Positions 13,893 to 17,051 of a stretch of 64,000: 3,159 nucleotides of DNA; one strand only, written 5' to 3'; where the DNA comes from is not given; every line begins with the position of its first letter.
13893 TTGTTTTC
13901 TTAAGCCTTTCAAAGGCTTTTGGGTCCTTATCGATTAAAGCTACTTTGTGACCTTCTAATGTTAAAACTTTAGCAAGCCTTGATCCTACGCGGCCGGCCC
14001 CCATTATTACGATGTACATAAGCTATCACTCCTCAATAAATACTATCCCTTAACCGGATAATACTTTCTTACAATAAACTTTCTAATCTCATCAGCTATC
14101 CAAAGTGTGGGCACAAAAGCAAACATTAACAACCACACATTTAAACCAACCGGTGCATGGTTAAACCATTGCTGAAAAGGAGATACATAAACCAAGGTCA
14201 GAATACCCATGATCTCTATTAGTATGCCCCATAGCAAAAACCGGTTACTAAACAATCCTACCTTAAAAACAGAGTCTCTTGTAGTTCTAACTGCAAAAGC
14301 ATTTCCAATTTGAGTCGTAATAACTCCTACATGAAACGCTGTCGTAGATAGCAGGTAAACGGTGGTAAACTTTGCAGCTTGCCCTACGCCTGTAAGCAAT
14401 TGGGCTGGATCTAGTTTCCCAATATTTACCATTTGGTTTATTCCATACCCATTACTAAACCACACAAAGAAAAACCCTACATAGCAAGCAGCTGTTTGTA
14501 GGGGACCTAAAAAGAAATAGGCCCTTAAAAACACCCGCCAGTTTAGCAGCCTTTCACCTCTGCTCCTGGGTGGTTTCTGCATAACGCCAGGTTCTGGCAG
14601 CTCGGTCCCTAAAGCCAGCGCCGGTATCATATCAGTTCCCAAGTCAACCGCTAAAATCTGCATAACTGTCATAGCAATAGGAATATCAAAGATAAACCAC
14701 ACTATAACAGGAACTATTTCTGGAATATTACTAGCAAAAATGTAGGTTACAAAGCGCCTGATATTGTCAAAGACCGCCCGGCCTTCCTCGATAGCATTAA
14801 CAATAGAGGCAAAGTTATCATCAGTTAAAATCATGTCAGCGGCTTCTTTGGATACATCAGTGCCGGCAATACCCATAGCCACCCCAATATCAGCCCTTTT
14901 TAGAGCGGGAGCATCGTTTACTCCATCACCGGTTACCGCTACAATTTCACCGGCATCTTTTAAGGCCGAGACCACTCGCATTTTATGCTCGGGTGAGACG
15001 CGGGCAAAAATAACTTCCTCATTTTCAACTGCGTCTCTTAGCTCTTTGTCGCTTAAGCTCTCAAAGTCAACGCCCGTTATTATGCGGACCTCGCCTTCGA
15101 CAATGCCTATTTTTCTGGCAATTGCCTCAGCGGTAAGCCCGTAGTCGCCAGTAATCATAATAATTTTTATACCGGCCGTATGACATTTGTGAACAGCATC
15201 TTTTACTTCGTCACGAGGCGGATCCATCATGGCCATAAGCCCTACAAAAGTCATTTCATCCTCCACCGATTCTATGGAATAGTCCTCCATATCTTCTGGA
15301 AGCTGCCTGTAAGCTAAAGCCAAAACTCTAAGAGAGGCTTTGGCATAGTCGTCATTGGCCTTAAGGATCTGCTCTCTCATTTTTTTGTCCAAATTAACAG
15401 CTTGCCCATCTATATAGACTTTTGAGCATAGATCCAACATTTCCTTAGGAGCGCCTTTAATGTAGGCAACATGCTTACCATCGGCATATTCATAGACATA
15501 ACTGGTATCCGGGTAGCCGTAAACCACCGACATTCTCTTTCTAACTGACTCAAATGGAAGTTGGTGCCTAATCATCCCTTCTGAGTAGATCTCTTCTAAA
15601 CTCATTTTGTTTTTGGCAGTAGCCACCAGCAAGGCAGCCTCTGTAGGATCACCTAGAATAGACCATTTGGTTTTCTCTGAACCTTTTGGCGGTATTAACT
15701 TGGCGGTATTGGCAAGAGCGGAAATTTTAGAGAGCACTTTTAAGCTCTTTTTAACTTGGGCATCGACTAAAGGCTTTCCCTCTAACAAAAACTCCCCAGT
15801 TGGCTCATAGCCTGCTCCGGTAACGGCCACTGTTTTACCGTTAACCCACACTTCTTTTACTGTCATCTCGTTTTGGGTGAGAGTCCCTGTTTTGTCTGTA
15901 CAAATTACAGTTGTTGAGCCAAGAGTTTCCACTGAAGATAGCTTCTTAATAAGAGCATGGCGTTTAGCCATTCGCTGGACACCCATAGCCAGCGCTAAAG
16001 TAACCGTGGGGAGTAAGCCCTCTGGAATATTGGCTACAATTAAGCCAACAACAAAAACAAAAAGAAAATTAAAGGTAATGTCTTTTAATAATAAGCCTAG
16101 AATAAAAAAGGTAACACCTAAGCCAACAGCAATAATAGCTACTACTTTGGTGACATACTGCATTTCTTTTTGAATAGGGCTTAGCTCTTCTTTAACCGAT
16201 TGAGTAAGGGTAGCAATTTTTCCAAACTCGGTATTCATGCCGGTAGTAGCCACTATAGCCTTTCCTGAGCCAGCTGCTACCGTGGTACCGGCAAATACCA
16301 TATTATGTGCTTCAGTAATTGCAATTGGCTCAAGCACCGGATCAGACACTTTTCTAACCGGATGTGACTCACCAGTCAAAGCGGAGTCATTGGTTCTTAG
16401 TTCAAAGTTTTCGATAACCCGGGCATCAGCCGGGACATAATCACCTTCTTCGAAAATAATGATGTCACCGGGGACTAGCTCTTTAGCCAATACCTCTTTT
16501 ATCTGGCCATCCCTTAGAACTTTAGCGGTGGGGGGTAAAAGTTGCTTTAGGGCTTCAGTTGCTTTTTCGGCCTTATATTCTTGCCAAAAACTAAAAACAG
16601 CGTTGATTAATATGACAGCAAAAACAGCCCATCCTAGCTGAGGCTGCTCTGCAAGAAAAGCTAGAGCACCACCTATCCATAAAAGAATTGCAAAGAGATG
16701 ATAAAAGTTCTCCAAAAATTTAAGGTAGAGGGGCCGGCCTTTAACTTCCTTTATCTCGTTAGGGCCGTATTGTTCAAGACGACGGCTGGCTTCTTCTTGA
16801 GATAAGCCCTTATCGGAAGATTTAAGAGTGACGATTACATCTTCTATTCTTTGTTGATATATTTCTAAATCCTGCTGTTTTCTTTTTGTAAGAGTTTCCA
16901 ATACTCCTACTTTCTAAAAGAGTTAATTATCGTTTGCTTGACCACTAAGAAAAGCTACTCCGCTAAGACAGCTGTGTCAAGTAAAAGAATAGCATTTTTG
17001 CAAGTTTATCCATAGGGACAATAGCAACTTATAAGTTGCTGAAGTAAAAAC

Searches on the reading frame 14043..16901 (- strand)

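Call 41: search_protein_families(library=pfam, proteins=[window:14043-16901:-], max_evalue=0.00001)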
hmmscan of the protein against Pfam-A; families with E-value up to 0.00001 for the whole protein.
window:14043-16901:- (952 aa): 5 families
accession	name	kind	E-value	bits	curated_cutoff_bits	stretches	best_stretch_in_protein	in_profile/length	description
PF00122.25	E1-E2_ATPase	-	1.5e-52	178.2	28.1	1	121-314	2-181/181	E1-E2 ATPase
PF00689.26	Cation_ATPase_C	-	2.2e-43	148.5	27.3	1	741-943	1-175/175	Cation transporting ATPase, C-terminus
PF13246.12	Cation_ATPase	-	5.1e-20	71.7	21.7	1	395-495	1-91/91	Cation transport ATPase (P-type)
PF00690.31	Cation_ATPase_N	-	4.1e-19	68.5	20.4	1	15-80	2-68/69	Cation transporter/ATPase, N-terminus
PF00702.32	Hydrolase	-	6e-19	69.6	26.4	1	332-671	3-191/191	haloacid dehalogenase-like hydrolase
